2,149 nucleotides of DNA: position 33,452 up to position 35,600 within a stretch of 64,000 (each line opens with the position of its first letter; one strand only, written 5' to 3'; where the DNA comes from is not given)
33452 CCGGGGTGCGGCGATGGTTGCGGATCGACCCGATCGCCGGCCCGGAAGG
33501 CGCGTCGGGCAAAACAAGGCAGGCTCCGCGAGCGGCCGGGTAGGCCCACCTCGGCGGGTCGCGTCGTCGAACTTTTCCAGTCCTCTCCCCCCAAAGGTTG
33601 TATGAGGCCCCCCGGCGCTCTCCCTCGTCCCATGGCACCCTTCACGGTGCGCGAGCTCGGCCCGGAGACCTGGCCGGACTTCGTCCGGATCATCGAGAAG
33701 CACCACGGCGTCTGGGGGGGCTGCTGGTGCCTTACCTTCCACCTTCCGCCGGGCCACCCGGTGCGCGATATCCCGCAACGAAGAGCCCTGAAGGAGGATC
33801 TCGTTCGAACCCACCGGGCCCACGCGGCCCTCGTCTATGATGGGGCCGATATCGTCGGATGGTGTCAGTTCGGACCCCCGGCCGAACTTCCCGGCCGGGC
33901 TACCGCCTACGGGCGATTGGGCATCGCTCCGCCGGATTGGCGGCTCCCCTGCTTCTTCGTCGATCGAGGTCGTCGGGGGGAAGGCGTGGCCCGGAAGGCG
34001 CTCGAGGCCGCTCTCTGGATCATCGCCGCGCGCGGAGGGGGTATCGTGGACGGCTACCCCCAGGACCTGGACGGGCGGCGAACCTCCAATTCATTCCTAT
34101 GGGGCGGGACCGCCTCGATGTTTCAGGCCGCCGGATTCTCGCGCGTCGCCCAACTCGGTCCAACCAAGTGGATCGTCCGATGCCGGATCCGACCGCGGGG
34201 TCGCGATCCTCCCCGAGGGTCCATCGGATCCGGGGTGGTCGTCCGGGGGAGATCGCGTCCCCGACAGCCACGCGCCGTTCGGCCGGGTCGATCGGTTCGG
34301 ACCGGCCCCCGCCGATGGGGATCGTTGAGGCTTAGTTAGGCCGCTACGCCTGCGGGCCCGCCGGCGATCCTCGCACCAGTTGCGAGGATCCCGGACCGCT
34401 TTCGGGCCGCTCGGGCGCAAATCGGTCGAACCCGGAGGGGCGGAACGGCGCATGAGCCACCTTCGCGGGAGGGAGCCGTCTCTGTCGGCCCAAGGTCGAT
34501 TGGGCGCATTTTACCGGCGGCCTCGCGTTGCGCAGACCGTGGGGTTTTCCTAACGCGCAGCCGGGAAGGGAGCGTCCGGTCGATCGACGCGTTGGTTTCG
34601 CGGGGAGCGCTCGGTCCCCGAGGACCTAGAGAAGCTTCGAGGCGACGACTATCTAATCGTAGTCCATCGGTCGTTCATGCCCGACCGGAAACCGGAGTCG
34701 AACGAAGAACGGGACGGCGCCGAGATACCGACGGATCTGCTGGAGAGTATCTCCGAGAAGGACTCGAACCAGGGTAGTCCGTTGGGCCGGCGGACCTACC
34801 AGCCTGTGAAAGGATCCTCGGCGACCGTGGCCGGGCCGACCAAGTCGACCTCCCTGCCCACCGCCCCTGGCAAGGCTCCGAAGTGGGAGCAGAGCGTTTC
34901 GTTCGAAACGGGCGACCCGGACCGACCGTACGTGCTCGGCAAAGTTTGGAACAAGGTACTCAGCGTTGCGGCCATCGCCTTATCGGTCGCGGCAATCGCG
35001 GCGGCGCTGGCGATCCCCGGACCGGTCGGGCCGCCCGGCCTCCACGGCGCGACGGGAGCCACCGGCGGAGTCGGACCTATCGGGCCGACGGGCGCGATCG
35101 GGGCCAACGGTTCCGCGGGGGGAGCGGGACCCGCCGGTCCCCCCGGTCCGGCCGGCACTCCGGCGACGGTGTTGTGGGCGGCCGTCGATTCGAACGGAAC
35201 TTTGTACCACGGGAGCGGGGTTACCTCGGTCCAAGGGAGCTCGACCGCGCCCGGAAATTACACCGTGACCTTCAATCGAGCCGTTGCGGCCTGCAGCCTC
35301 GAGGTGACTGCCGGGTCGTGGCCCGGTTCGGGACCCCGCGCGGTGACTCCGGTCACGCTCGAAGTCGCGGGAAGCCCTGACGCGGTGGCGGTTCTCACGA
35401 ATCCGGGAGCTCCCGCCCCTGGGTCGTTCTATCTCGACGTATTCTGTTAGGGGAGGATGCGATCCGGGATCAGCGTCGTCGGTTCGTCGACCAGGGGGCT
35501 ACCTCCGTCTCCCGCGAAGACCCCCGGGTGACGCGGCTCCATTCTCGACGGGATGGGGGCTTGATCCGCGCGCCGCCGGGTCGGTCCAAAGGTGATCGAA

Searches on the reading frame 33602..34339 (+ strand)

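Call 31: search_protein_families(library=pfam, proteins=[window:33602-34339:+], max_evalue=0.001)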
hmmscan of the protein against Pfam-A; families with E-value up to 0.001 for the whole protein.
window:33602-34339:+ (245 aa): 1 family
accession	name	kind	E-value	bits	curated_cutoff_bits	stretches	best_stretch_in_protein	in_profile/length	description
PF00583.31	Acetyltransf_1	-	0.00028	21.6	20.7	1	60-142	21-89/116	Acetyltransferase (GNAT) family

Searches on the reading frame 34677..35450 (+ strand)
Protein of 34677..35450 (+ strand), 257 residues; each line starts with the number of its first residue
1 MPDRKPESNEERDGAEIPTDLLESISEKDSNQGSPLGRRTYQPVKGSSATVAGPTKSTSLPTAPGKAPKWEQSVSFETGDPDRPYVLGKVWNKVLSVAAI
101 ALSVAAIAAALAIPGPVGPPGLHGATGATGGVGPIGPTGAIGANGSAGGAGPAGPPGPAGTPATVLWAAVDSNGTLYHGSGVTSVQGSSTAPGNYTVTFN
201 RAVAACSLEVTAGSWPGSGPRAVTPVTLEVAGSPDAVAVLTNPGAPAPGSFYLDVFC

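Call 31: search_protein_families(library=pfam, proteins=[window:34677-35450:+], max_evalue=0.001)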
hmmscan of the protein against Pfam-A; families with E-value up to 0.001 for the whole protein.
window:34677-35450:+ (257 aa): 1 family
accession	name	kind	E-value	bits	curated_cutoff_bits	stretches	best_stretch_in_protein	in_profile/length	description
PF01391.23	Collagen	-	3.4e-06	27.2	27.2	1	114-162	9-57/60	Collagen triple helix repeat (20 copies)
